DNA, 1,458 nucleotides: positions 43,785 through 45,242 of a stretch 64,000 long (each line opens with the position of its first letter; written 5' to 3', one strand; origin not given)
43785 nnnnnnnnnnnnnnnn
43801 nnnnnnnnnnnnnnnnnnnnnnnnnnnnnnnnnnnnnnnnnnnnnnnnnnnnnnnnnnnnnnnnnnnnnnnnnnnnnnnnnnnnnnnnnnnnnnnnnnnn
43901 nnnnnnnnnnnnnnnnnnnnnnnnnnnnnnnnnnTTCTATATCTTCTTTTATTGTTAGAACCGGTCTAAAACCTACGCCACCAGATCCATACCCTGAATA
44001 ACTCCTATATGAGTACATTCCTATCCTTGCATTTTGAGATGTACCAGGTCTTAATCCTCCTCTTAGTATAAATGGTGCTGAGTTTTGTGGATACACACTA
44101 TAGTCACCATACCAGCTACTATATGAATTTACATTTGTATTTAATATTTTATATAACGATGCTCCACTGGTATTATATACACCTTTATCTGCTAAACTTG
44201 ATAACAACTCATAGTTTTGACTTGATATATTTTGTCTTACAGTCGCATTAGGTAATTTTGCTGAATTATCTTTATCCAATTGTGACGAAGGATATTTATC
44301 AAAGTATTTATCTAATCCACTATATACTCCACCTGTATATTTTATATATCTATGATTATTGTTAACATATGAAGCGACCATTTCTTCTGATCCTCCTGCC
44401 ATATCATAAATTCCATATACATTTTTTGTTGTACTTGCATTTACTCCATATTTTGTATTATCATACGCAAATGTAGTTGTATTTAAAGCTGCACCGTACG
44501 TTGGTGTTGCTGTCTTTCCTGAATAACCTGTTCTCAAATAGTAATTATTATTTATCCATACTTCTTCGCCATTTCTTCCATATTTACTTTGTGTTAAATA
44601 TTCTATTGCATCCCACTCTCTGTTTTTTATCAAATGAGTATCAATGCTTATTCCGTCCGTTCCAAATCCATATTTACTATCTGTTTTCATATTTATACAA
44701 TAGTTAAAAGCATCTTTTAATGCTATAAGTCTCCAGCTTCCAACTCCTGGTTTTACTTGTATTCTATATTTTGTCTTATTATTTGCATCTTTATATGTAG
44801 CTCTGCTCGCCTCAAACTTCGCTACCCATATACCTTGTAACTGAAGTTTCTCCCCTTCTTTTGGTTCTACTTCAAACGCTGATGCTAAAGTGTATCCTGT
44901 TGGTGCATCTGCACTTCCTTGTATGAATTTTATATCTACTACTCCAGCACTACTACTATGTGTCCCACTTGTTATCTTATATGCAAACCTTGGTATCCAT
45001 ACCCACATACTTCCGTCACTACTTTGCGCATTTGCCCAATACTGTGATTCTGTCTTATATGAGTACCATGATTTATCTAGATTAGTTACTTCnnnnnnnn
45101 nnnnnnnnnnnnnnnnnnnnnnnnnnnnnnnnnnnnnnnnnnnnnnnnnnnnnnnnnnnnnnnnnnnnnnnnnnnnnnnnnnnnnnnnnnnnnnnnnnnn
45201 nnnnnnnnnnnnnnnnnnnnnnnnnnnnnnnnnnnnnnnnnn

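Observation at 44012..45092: FGE/SUMF1-fold domains that lack the catalytic cysteine pair, so probably non-enzymatic binding modules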

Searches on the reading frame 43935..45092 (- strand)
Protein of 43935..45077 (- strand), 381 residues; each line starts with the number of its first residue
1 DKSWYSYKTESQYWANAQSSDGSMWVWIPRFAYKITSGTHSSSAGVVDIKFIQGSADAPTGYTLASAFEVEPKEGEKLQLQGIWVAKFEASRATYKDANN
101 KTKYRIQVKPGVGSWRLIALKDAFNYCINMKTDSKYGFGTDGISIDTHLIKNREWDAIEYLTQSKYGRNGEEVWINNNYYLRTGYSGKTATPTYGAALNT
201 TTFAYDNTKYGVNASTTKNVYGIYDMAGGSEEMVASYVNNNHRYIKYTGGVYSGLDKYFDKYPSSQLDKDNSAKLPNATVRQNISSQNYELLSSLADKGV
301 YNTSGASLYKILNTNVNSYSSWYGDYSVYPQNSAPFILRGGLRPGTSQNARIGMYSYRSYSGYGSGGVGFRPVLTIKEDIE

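Call 6: search_protein_families(library=pfam, proteins=[window:44012-45092:-], max_evalue=10)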
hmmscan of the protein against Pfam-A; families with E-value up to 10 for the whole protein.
window:44012-45092:- (360 aa): 1 family
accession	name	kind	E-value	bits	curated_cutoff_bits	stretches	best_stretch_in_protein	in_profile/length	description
PF03781.23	FGE-sulfatase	-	0.0051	16.9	23.3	1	123-246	96-196/255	Sulfatase-modifying factor enzyme 1-like domain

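Call 7: search_solved_structures(query=window:44012-45092:-, max_evalue=10, show_alignments=3)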
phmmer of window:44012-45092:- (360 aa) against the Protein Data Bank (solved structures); distinct sequences matched with E-value up to 10: 2.
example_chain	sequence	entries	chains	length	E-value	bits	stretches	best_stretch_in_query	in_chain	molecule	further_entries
2ki3_A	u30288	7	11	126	0.53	12.6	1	74-148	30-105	70 kDa peptidylprolyl isomerase, putative | 70 kDa peptidylprolyl isomerase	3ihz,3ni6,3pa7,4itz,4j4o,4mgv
1x5z_A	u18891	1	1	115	0.77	12.1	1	97-152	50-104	Receptor-type tyrosine-protein phosphatase delta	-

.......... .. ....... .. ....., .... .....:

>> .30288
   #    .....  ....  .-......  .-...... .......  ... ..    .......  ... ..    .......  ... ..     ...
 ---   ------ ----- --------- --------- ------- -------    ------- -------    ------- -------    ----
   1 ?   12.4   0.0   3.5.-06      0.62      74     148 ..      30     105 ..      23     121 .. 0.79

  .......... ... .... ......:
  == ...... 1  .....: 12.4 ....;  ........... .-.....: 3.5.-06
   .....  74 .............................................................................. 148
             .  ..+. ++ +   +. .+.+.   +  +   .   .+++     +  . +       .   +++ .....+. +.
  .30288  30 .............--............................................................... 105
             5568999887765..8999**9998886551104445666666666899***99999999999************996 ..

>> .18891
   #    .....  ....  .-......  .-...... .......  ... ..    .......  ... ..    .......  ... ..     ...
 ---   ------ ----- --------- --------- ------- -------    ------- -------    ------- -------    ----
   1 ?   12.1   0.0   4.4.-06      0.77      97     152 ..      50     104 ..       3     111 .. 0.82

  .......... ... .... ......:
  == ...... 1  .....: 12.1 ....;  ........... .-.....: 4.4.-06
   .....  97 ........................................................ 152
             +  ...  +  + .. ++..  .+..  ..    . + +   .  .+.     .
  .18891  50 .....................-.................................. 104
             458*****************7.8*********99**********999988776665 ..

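Call 8: find_homologous_proteins(query=window:43935-45077:-, max_evalue=0.001)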
Query window:43935-45077:- (381 aa): 5130 proteins with E <= 0.001 among 7118 candidates; the best 120 are listed.
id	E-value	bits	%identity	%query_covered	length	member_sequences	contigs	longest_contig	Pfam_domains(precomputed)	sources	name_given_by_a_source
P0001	5.4e-64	235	41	100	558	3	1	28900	-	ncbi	-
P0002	6.7e-64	234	43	99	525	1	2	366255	-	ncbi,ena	-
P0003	8.1e-61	224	42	99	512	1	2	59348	-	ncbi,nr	ncbi:MAG: hypothetical protein PHD15_05275 [Clostridia bacterium]|nr:hypothetical protein [Clostridi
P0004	3.6e-60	222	41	98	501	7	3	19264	-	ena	-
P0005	5.0e-60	222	42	100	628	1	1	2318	-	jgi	-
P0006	3.8e-58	216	38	99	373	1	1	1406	-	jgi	jgi:hypothetical protein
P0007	4.8e-58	215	39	99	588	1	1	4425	PF07963.18,PF16403.12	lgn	-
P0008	3.3e-57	212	40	99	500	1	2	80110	-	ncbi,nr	ncbi:MAG: hypothetical protein PHD15_04375 [Clostridia bacterium]|nr:hypothetical protein [Clostridi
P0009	4.9e-57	212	37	99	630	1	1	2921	PF07963.18,PF16403.12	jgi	jgi:prepilin-type N-terminal cleavage/methylation domain-containing protein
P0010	7.1e-57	211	41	96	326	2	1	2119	-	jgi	jgi:hypothetical protein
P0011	1.4e-56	210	41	100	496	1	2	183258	-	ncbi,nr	ncbi:MAG: hypothetical protein PHD15_01590 [Clostridia bacterium]|nr:hypothetical protein [Clostridi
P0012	1.7e-56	210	38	99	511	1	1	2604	PF07963.18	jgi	jgi:prepilin-type N-terminal cleavage/methylation domain-containing protein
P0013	6.8e-56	208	41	100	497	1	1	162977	-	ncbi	-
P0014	7.4e-56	208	38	99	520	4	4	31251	-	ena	-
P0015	9.0e-56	208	36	100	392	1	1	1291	-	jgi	jgi:hypothetical protein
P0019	1.9e-55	207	38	99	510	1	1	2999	PF07963.18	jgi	jgi:prepilin-type N-terminal cleavage/methylation domain-containing protein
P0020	3.0e-55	206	37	99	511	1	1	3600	PF07963.18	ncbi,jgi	jgi:type IV pilus assembly protein PilA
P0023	6.5e-55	205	38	99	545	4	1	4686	PF07963.18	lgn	-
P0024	7.1e-55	205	38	98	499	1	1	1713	PF03781.23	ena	-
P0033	7.1e-54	201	37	99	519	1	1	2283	PF07963.18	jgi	jgi:type IV pilus assembly protein PilA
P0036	1.0e-53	201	36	99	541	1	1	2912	PF07963.18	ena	-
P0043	3.8e-53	199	37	100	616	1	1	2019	PF07963.18,PF16403.12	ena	-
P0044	3.8e-53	199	35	100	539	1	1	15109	PF07963.18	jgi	jgi:prepilin-type N-terminal cleavage/methylation domain-containing protein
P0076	3.1e-52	196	38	99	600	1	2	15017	PF07963.18,PF16403.12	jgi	jgi:prepilin-type N-terminal cleavage/methylation domain-containing protein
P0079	3.2e-52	196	40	98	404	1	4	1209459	-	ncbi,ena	-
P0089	5.9e-52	195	37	99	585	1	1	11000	PF07963.18,PF16403.12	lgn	-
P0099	1.4e-51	194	37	99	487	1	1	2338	PF03781.23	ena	-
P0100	1.5e-51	194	37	99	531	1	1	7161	PF07963.18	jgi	jgi:prepilin-type N-terminal cleavage/methylation domain-containing protein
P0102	1.6e-51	194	37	99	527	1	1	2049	PF07963.18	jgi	jgi:type IV pilus assembly protein PilA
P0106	2.0e-51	193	37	99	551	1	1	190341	PF07963.18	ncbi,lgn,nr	ncbi:MAG: type II secretion system protein [Bacilli bacterium]|nr:type II secretion system protein [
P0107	2.1e-51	193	39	99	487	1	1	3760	PF03781.23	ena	-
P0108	2.1e-51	193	36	99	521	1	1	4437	PF07963.18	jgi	jgi:prepilin-type N-terminal cleavage/methylation domain-containing protein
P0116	4.0e-51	192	36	100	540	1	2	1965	PF07963.18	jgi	jgi:type IV pilus assembly protein PilA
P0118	4.2e-51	192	36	99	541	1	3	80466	PF07963.18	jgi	jgi:prepilin-type N-terminal cleavage/methylation domain-containing protein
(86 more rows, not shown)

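Call 12: search_solved_structures(query=A1, max_evalue=1, show_alignments=3)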
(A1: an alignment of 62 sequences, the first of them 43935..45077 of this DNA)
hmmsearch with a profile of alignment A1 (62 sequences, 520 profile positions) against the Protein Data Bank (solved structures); distinct sequences matched with E-value up to 1: 13.
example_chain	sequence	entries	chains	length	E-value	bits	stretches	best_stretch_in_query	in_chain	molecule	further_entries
8pfb_G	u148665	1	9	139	0.0003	23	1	9-111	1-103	Type IV pilin PilE1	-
9egp_A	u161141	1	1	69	0.00041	22.6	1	4-62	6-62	Geopilin domain 1 protein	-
7tgg_A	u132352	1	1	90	0.0088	18.2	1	4-58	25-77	Geopilin domain 1 protein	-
8qqj_J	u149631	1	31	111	0.049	15.7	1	9-100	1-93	Type IV narrow pilus major component PilA5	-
6xxe_A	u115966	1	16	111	0.062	15.4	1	9-97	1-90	Uncharacterized protein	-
6yej_A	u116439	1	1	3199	0.071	15.2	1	42-107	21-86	Huntingtin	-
6xxd_A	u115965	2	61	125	0.072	15.2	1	9-105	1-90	PilA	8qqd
2m7g_A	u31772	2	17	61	0.38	12.8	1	9-58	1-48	Geopilin domain 1 protein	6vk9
9laa_A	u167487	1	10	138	0.4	12.7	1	3-48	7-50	Type IV pilin protein PilA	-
8tum_e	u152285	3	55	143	0.66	12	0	9-83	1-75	Type IV major pilin protein PilA | Pilin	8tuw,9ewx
1y4j_A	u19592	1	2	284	0.75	11.8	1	378-404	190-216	Sulfatase modifying factor 2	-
8tob_GA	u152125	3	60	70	0.78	11.8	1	10-59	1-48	Fimbrial protein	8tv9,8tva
9lab_B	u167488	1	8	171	0.94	11.5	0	4-37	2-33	MSHA major pilin subunit MshA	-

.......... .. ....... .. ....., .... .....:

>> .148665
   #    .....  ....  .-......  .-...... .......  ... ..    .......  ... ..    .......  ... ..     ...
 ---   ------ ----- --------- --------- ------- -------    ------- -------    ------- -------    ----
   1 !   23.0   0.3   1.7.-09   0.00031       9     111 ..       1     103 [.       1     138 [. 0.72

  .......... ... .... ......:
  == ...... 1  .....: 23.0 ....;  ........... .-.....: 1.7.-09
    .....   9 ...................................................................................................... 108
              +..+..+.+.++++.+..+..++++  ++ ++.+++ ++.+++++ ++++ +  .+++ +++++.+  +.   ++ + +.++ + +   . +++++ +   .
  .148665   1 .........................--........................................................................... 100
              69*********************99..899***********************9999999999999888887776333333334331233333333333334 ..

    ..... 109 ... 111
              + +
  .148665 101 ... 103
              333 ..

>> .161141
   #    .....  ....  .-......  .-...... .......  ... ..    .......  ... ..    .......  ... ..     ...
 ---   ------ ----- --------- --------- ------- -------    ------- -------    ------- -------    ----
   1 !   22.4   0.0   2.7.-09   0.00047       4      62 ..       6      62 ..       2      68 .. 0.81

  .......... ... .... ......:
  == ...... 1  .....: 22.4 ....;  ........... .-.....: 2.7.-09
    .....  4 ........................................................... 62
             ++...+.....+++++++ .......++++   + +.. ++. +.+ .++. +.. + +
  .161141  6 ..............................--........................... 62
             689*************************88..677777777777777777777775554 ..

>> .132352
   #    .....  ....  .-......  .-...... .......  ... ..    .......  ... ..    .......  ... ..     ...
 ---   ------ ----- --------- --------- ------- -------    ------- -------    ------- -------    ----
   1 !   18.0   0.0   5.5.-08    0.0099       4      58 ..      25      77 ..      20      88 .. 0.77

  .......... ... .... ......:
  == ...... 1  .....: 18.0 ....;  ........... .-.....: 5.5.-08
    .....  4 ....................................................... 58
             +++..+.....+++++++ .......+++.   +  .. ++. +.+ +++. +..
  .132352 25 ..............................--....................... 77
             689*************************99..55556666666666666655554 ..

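Call 19: predict_structure(alignment_id=A1)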
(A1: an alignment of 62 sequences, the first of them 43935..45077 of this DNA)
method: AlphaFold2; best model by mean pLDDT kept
length: 381 residues; sequences in the alignment: 62
mean_pLDDT: 82.9   pTM: 0.89
mean pLDDT of the five models: 82.9, 81.1, 80.6, 78.5, 78.3
residues with pLDDT >= 90: 185; 70-90: 127; 50-70: 52; < 50: 17
segments of 3 or more residues with pLDDT < 50: 308-317
pLDDT, mean of each block of 10 residues (from residue 1): 68 91 96 92 91 89 92 85 96 96 97 95 95 85 87 95 94 89 90 63 93 94 88 90 79 72 70 52 68 69 62 50 82 86 61 85 92 81 30
secondary structure, 60 per line:
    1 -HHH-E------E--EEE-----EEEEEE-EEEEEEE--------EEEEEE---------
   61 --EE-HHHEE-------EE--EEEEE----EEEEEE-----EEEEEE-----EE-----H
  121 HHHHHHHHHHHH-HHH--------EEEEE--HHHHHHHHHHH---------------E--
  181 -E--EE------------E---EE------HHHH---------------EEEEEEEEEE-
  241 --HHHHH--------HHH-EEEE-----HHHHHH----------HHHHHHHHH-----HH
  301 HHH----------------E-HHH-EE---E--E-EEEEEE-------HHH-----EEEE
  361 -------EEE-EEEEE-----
elements in order: E16-18 E24-29 E31-37 E46-51 E82-86 E91-96 E102-107 H120-132 E145-149 H152-162 H211-214 E230-239 H243-247 E260-263 H269-274 H285-293 H299-303 E336-341 E357-360 E368-370 E372-376

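Call 21: fold_search(model_id=the predicted structure, library=pdb)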
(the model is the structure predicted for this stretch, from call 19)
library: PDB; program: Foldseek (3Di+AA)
matches with E <= 10: 351; with E <= 0.001: 3
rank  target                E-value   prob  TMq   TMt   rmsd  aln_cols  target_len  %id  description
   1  5vf4_A                2.4e-09  1.00  0.45  0.45   9.3       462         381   14  Thermus aquaticus variable protein (TaqVP) from diversity-generating retroelements (DGR) (released 2017-05-24)
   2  5vf4_D                9.6e-09  1.00  0.45  0.45  10.1       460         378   15  Thermus aquaticus variable protein (TaqVP) from diversity-generating retroelements (DGR) (released 2017-05-24)
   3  5vf4_C                3.7e-08  1.00  0.45  0.45   9.5       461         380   15  Thermus aquaticus variable protein (TaqVP) from diversity-generating retroelements (DGR) (released 2017-05-24)
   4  9myj_B                1.2e-03  0.97  0.30  0.26  12.7       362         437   12  Structure of P. gingivalis PorK and PorN complexes from cryo electron microscopy (released 2025-07-16)
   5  9p6h_B                4.2e-02  0.60  0.30  0.26  13.4       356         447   12  Structure of P. gingivalis PorK and PorN complexes from cryo electron microscopy (released 2025-07-16)
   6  8so5_L                5.1e-02  0.08  0.06  0.05  22.4       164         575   13  Crystal structure of the engineered quorum quenching acylase MacQ variant M1 - acylated form (released 2024-04-03)
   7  4yf9_I                1.3e-01  0.08  0.06  0.04  21.6       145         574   13  Structure of N-acylhomoserine lactone acylase MacQ (released 2016-03-02)
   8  4yf9_C                1.3e-01  0.08  0.06  0.05  20.5       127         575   12  Structure of N-acylhomoserine lactone acylase MacQ (released 2016-03-02)
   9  8so5_I                1.6e-01  0.07  0.07  0.05  21.5       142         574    9  Crystal structure of the engineered quorum quenching acylase MacQ variant M1 - acylated form (released 2024-04-03)
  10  9ub9_B                2.9e-01  0.05  0.06  0.05  21.9       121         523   15  Wild-type Bacillus megaterium Penicillin G Acylase (released 2026-02-18)
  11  2wyb_B                4.0e-01  0.05  0.06  0.04  20.4       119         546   12  The quorum quenching N-acyl homoserine lactone acylase PvdQ with a covalently bound dodecanoic acid (released 2009-12-29)
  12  2vw9_A                4.2e-01  0.08  0.07  0.21  13.5       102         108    9  Single stranded DNA binding protein complex from Helicobacter pylori (released 2009-06-02)
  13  3pgz_B                4.5e-01  0.08  0.08  0.20  13.4        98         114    8  Crystal structure of a single strand binding protein (SSB) from bartonella henselae (released 2010-12-22)
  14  5c9i_C                4.5e-01  0.01  0.05  0.03  22.6       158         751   14  Structure of N-acylhomoserine lactone acylase MacQ shortened spacer mutant (delta202-208) in uncleaved form (released 2016-06-29)
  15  1x3e_B                5.4e-01  0.07  0.08  0.20  13.6       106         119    8  Crystal structure of the single-stranded DNA-binding protein from Mycobacterium smegmatis (released 2005-08-15)
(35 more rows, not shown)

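Call 33: find_encoding_contigs(protein=P0079, flank=10000, max_places=4)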
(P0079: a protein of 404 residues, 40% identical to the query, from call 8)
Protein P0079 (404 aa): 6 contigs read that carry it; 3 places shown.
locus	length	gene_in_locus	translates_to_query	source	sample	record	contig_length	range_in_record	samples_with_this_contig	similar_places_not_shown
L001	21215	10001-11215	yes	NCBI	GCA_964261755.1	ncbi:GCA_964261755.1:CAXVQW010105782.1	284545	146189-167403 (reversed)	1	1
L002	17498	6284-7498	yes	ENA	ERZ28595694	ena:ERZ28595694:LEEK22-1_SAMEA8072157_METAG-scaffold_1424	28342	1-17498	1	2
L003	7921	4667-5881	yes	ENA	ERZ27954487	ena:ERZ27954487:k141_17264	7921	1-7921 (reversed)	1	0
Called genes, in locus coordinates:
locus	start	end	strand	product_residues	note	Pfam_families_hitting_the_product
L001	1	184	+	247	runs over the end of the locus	PF00106:adh_short, PF01370:Epimerase (weak), PF08643:DUF1776 (faint), PF08659:KR, PF13561:adh_short_C2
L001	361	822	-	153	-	PF16760:CBM53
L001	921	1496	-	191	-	PF01381:HTH_3, PF12844:HTH_19, PF13443:HTH_26, PF13560:HTH_31, PF00717:Peptidase_S24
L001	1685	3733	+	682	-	PF12229:PG_binding_4, PF04294:VanW, PF07501:G5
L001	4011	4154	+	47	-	-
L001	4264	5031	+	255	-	PF00106:adh_short, PF01370:Epimerase, PF08659:KR, PF13460:NAD_binding_10 (weak), PF13561:adh_short_C2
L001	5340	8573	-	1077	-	PF12704:MacB_PCD (weak), PF02687:FtsX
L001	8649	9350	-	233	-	PF02463:SMC_N (faint), PF00005:ABC_tran, PF13304:AAA_21 (faint)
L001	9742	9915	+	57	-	-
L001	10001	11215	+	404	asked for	-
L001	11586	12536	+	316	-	PF01544:CorA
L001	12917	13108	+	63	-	PF04070:DUF378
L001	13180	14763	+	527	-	PF00005:ABC_tran, PF02463:SMC_N (faint), PF13304:AAA_21 (faint), PF12848:ABC_tran_Xtn, PF00005:ABC_tran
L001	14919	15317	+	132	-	PF00583:Acetyltransf_1, PF13508:Acetyltransf_7, PF13673:Acetyltransf_10 (faint)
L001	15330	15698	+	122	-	PF12773:DZR (weak), PF13240:Zn_Ribbon_1, PF13248:Zn_ribbon_3 (weak)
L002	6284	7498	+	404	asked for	-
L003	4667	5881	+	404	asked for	-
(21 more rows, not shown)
